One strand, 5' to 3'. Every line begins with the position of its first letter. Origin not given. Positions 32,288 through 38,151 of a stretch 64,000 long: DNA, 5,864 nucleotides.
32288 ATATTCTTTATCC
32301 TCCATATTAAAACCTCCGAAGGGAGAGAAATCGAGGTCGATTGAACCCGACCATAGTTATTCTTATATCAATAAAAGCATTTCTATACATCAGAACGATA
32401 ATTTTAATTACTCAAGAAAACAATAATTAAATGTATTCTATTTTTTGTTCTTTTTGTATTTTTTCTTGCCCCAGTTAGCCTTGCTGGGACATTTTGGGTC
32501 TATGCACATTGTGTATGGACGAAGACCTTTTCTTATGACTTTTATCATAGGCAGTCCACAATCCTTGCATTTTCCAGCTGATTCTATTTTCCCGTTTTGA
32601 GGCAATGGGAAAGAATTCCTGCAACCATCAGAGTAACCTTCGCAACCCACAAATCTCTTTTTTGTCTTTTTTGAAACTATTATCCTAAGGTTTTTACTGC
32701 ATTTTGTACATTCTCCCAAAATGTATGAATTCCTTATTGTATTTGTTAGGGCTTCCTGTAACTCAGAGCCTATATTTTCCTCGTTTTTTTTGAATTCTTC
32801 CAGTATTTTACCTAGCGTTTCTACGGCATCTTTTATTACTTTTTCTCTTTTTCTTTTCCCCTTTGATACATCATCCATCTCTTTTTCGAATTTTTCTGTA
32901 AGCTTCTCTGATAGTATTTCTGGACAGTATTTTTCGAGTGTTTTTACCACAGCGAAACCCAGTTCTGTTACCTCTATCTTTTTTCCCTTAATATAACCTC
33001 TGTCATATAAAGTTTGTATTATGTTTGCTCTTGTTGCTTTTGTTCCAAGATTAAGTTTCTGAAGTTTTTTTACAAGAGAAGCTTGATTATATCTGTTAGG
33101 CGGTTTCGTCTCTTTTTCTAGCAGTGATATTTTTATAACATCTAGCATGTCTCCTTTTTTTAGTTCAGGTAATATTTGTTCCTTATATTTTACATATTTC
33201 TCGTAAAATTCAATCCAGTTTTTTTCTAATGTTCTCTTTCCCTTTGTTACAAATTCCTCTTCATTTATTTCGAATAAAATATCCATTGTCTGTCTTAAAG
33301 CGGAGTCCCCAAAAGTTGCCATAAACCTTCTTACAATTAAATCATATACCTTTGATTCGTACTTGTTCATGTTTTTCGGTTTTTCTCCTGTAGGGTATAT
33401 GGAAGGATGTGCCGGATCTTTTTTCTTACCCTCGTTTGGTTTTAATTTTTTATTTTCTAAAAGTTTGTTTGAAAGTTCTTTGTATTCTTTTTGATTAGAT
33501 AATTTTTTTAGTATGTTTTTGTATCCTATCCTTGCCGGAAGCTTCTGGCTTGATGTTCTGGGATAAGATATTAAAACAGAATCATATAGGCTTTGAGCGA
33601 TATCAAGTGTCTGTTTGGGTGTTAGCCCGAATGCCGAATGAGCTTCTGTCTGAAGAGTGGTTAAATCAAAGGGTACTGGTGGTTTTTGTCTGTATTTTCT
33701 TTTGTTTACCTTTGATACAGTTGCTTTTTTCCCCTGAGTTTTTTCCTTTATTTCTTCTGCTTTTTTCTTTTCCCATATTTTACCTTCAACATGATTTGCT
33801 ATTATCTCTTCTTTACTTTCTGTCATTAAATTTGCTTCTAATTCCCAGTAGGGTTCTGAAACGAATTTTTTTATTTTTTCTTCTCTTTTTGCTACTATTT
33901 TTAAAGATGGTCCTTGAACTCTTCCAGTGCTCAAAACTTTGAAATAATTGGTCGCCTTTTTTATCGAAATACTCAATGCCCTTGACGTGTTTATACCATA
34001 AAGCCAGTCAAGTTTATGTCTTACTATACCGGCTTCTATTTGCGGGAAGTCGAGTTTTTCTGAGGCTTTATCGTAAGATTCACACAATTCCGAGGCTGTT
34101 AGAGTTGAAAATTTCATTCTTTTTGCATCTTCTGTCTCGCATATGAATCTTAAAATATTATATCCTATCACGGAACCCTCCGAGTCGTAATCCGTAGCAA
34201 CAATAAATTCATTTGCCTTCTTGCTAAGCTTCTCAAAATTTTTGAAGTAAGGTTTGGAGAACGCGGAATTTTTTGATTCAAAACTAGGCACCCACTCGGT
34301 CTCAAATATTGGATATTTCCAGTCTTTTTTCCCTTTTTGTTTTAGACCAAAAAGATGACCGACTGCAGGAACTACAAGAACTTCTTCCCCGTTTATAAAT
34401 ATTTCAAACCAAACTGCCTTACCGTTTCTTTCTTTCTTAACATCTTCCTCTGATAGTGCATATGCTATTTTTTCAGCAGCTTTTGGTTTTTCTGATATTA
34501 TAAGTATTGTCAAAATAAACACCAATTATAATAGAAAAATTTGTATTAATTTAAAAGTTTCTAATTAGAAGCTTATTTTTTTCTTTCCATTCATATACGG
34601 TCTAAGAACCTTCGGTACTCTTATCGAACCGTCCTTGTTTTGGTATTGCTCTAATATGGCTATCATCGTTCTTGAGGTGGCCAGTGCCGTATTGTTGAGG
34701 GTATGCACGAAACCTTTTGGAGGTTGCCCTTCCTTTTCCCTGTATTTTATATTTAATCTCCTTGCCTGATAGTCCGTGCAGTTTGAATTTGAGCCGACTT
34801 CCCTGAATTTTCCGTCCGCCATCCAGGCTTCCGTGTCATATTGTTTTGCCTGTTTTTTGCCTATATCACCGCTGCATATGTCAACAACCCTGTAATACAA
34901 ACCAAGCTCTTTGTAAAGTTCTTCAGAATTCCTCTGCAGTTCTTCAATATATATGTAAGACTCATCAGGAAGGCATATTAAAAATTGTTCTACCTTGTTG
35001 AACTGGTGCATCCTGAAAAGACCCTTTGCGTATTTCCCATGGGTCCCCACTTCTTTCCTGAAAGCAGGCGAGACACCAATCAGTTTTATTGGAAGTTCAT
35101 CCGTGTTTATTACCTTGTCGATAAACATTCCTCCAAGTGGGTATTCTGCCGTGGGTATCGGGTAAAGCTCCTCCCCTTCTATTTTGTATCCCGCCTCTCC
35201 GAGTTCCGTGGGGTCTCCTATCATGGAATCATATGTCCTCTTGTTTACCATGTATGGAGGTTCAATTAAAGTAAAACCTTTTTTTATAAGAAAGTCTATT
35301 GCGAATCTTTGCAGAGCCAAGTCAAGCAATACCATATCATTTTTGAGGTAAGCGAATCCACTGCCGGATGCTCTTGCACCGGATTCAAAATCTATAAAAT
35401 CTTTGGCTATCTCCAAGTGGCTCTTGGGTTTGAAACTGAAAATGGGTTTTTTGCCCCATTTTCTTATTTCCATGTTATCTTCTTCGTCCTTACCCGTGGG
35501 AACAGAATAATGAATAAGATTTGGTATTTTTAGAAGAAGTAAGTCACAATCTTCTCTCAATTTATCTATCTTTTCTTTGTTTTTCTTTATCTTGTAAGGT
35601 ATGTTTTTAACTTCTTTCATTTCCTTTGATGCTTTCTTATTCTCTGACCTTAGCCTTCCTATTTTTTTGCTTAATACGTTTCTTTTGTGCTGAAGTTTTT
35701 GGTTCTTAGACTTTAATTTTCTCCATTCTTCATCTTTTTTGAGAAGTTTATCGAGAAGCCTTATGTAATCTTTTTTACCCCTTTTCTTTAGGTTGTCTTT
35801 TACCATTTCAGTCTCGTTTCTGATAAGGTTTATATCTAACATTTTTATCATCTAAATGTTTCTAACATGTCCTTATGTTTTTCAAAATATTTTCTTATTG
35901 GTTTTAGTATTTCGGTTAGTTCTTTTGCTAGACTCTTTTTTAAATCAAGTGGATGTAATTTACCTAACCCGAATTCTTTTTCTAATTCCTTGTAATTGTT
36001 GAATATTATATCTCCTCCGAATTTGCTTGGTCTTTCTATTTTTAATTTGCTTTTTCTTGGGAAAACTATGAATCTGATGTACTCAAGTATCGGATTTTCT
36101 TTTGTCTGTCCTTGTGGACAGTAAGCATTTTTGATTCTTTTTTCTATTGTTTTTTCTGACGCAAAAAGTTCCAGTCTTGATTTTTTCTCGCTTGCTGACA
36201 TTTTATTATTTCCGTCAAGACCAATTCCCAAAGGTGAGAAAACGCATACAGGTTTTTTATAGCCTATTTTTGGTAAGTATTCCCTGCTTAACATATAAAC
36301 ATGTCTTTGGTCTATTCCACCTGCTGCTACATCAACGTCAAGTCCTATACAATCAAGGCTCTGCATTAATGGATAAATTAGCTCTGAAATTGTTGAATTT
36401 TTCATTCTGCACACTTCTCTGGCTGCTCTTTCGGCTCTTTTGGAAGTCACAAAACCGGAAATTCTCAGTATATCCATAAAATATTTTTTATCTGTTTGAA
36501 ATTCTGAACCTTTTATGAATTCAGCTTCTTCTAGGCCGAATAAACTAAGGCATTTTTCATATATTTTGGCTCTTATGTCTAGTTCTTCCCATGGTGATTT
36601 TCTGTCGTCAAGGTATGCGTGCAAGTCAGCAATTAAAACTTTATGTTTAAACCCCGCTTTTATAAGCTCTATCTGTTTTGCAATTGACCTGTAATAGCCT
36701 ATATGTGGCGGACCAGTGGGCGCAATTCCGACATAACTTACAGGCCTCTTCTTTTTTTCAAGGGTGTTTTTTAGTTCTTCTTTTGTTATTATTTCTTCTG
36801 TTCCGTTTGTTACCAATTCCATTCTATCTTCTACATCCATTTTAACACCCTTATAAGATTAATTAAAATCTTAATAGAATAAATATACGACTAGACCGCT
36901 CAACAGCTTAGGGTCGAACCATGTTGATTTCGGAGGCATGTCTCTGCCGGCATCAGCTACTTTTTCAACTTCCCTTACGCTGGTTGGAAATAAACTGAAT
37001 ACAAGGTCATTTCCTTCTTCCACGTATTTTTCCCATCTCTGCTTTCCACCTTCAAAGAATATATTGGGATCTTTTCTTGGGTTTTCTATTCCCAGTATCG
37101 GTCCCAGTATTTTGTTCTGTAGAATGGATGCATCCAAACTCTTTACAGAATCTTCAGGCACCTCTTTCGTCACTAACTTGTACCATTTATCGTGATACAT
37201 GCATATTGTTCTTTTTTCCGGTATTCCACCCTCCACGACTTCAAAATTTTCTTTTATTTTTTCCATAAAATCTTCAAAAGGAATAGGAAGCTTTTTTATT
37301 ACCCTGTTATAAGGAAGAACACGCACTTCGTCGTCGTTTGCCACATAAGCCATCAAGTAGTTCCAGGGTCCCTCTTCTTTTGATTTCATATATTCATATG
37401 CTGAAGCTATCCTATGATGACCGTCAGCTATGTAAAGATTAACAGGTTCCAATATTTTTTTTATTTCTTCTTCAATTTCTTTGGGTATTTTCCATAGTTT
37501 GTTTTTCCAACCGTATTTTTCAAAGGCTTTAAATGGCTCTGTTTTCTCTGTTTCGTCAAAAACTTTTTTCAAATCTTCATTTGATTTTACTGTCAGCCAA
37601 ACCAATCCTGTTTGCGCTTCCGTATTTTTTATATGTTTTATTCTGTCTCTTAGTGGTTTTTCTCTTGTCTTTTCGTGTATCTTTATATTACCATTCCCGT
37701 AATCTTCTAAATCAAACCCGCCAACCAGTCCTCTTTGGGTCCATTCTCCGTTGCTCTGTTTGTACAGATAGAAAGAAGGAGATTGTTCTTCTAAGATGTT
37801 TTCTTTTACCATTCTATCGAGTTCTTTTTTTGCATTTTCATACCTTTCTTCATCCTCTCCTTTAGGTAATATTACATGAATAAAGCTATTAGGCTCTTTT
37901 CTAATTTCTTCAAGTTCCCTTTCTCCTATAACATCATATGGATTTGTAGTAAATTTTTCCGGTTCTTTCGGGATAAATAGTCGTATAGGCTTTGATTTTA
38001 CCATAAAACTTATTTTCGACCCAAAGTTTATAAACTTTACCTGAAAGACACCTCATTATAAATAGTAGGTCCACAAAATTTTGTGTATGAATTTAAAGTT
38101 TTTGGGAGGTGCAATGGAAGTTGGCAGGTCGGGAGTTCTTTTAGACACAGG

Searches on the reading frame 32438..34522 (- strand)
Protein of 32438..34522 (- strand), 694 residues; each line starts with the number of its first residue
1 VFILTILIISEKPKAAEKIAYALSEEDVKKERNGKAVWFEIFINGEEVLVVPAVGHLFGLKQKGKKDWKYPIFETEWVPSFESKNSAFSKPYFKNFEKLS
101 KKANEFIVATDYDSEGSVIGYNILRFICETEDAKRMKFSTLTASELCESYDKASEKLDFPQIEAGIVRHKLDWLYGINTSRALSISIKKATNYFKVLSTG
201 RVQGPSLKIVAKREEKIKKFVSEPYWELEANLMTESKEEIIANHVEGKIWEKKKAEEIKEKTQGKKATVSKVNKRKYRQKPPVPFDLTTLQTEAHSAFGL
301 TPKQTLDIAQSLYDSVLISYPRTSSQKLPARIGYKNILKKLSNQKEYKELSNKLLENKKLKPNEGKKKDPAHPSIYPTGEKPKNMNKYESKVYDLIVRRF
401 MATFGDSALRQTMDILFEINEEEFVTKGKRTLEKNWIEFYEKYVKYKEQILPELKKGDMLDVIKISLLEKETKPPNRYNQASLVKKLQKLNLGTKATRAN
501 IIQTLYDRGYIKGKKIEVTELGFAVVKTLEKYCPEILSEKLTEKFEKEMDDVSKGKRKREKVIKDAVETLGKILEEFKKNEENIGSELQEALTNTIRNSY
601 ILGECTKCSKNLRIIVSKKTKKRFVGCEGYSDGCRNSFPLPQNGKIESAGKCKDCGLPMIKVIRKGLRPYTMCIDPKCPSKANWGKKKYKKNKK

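Call 29: search_protein_families(library=pfam, proteins=[window:32438-34522:-], max_evalue=0.00001)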
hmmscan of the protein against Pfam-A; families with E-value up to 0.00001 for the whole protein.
window:32438-34522:- (694 aa): 2 families
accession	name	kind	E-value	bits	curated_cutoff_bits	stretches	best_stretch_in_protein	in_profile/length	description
PF01131.25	Topoisom_bac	-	1.5e-126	423.2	35.1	1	157-564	2-411/411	DNA topoisomerase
PF01751.28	Toprim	-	4.2e-13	49.7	23.1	1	7-140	2-95/96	Toprim domain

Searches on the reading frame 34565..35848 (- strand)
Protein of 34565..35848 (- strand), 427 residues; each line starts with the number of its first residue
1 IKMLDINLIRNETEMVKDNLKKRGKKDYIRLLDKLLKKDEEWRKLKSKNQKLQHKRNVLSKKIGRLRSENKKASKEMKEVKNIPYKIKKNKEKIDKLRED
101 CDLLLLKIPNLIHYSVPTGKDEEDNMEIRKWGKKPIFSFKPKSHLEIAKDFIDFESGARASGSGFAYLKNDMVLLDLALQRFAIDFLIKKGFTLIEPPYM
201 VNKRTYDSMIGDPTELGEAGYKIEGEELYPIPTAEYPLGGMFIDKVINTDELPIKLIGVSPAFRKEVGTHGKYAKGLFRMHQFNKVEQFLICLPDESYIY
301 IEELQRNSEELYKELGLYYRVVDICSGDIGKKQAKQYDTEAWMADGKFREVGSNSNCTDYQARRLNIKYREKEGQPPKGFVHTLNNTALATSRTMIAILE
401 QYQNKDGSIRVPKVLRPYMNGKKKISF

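Call 29: search_protein_families(library=pfam, proteins=[window:34565-35848:-], max_evalue=0.00001)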
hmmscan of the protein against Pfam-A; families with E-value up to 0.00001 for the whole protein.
window:34565-35848:- (427 aa): 2 families
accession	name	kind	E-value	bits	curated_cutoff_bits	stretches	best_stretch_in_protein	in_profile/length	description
PF00587.30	tRNA-synt_2b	-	4.6e-35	121.7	29.3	1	225-402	8-179/179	tRNA synthetase class II core domain (G, H, P, S and T)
PF02403.27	Seryl_tRNA_N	-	1e-23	84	28.2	1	3-111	1-107/108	Seryl-tRNA synthetase N-terminal domain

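Call 40: find_homologous_proteins(query=window:34565-35848:-, max_evalue=1e-40)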
Query window:34565-35848:- (427 aa): 7999 proteins with E <= 1e-40 among 8000 candidates; the best 120 are listed.
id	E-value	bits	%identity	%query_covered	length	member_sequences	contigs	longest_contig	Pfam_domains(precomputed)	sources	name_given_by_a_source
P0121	7.9e-284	959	100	100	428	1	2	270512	PF00587.31,PF02403.28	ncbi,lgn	-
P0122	2.4e-226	769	78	99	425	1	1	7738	PF00587.31,PF02403.28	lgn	-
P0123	4.9e-221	752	77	100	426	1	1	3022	PF00587.31,PF02403.28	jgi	-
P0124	8.5e-221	751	77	100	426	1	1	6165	PF00587.31,PF02403.28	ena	-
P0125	1.2e-219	747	77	99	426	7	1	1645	PF00587.31,PF02403.28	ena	-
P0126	2.0e-215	733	74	100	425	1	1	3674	PF00587.31,PF02403.28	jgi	-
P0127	3.7e-215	732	74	100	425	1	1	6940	PF00587.31,PF02403.28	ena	-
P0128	7.4e-215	731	74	99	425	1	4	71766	PF00587.31,PF02403.28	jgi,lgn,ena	-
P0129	1.1e-214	731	74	100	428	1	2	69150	PF00587.31,PF02403.28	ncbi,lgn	-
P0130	1.1e-214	731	74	100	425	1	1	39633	PF00587.31,PF02403.28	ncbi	-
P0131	2.8e-214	730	73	100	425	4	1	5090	PF00587.31,PF02403.28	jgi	-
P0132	3.4e-214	729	74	100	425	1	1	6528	PF00587.31,PF02403.28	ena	-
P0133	3.4e-214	729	75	100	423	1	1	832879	PF00587.31,PF02403.28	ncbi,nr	ncbi:MAG: serine--tRNA ligase [archaeon]|nr:MAG: serine--tRNA ligase [archaeon]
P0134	4.6e-214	729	74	100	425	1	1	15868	PF00587.31,PF02403.28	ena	-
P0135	2.9e-213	726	74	100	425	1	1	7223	PF00587.31,PF02403.28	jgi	-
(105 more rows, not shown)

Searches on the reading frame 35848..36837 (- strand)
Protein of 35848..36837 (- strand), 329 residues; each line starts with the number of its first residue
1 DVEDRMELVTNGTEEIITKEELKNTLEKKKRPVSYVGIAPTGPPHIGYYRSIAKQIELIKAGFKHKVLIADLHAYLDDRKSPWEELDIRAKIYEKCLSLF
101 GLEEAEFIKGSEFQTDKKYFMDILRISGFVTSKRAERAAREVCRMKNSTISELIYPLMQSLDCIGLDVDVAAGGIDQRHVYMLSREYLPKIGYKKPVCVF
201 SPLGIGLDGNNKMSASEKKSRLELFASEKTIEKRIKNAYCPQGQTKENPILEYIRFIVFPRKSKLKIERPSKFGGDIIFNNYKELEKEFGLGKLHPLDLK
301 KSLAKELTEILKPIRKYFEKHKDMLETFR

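Call 29: search_protein_families(library=pfam, proteins=[window:35848-36837:-], max_evalue=0.00001)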
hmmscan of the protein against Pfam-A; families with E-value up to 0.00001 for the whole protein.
window:35848-36837:- (329 aa): 1 family
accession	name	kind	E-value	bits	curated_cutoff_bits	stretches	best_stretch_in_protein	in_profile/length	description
PF00579.31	tRNA-synt_1b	-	6.9e-47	160.6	21.1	1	29-312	3-292/292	tRNA synthetases class I (W and Y)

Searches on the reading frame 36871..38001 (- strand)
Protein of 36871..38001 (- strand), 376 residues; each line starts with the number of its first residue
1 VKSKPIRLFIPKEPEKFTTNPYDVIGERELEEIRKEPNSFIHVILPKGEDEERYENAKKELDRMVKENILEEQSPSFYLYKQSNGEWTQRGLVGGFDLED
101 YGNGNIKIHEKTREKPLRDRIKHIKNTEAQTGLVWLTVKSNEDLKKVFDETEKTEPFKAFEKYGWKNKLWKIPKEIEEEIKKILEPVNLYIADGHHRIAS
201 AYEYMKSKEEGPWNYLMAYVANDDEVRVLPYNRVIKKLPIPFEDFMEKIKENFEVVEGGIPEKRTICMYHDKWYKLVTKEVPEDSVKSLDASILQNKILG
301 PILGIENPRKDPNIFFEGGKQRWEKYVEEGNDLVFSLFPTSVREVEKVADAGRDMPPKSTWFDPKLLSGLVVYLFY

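Call 29: search_protein_families(library=pfam, proteins=[window:36871-38001:-], max_evalue=0.00001)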
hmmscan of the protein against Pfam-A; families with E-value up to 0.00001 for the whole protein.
window:36871-38001:- (376 aa): 1 family
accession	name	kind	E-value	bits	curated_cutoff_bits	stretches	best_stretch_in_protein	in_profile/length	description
PF06245.16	DUF1015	-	7.2e-77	258.9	25.8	1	12-292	13-325/325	Protein of unknown function (DUF1015)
